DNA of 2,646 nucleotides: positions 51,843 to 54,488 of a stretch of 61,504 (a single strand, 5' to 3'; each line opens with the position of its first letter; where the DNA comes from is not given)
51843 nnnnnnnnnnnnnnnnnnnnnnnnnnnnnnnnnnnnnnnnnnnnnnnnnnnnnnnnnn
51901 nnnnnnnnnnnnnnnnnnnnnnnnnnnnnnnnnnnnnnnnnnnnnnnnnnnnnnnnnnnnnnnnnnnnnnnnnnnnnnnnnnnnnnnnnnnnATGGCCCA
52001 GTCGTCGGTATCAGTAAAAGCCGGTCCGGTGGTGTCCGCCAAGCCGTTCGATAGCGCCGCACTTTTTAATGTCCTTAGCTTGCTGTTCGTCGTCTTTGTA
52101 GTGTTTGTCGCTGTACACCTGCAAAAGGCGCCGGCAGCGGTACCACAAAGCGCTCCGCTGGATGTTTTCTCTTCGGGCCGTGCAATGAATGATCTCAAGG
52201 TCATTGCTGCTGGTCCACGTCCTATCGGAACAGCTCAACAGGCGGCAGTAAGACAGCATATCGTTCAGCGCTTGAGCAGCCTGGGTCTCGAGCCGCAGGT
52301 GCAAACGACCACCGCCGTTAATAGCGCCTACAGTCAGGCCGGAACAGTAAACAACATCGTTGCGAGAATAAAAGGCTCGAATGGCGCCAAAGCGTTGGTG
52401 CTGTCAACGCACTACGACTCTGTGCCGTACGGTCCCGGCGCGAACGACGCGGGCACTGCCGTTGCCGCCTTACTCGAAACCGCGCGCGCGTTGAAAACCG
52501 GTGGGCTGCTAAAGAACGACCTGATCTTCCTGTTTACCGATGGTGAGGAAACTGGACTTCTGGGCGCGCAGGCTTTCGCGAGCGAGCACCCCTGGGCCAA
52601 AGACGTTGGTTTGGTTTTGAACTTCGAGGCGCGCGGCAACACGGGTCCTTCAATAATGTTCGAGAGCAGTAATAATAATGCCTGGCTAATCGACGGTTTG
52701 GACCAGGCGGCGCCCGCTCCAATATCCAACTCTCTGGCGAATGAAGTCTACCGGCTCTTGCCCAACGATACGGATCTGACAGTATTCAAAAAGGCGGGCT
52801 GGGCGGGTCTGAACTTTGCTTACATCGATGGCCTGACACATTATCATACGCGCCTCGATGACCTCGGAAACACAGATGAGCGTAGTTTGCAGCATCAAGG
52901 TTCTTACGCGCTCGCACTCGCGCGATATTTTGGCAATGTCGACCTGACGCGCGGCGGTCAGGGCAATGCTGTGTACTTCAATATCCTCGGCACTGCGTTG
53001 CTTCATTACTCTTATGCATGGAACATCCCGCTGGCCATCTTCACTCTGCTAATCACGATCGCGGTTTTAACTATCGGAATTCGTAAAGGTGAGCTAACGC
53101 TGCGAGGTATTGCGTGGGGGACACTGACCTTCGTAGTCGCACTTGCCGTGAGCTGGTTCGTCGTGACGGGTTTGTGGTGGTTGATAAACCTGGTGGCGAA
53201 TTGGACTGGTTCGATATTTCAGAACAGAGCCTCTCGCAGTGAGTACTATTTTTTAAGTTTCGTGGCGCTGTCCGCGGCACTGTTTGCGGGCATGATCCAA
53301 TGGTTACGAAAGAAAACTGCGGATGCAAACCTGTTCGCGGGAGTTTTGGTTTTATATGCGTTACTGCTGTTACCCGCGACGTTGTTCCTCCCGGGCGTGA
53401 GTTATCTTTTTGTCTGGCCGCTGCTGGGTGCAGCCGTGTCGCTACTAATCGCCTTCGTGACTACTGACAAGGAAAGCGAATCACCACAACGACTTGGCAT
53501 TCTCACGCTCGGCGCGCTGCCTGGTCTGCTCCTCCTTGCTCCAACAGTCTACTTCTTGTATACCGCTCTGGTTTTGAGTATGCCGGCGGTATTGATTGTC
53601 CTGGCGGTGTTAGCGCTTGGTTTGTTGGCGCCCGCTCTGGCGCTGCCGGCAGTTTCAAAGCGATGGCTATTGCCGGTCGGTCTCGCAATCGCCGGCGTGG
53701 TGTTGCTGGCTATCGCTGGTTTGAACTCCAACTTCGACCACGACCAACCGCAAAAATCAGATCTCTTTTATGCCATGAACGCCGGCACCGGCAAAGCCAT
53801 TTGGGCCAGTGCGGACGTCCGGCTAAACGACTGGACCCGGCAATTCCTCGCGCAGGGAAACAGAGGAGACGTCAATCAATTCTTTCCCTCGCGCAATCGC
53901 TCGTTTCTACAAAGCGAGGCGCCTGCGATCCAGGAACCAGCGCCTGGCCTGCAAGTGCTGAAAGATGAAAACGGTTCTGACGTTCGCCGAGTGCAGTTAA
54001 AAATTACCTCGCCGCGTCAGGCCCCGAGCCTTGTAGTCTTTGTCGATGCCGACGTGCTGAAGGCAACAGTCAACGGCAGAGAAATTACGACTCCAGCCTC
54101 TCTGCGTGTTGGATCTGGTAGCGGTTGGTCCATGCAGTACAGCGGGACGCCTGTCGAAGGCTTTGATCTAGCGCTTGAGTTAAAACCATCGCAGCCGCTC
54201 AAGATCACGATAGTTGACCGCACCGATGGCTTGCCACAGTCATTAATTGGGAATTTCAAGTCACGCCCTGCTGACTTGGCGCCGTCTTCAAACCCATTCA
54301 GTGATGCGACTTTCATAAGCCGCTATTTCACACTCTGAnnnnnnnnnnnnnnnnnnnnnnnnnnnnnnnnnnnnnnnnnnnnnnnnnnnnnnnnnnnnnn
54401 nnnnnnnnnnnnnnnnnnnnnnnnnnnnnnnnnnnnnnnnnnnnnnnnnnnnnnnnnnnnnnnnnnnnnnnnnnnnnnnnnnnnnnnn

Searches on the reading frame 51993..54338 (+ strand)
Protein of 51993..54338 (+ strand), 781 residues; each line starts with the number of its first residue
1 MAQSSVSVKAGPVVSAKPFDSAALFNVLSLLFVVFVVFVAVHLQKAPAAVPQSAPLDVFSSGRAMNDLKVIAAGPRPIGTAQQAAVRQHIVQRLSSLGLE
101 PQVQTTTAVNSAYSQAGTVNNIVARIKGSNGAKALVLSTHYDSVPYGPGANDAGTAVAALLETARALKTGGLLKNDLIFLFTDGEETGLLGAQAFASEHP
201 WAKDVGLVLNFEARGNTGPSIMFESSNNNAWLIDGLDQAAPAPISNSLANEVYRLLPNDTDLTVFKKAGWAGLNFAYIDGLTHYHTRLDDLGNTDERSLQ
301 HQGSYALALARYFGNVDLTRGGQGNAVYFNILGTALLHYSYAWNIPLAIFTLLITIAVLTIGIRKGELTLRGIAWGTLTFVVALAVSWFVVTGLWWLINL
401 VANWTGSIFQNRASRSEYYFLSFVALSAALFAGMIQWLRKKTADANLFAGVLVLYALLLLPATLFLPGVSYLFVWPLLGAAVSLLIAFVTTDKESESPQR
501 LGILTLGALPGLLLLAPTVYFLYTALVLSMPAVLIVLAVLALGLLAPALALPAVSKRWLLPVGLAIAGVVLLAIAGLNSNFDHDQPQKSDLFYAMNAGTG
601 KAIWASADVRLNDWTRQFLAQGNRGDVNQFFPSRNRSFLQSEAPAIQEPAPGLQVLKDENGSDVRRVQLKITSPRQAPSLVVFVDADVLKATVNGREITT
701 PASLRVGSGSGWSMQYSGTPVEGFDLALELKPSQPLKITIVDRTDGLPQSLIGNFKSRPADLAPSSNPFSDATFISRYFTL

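Call 9: search_protein_families(library=pfam, proteins=[window:51993-54338:+], max_evalue=0.001)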
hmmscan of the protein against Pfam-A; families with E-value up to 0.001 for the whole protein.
window:51993-54338:+ (781 aa): 3 families
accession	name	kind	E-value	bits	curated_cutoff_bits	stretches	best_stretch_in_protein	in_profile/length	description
PF04389.22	Peptidase_M28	-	2.5e-47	161.5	21.3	1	121-309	1-192/193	Peptidase family M28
PF01546.33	Peptidase_M20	-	4.6e-07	30.4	24.6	1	142-210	7-98/206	Peptidase family M20/M25/M40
PF05343.19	Peptidase_M42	-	0.00017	21.2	23.2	0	155-199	137-180/292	M42 glutamyl aminopeptidase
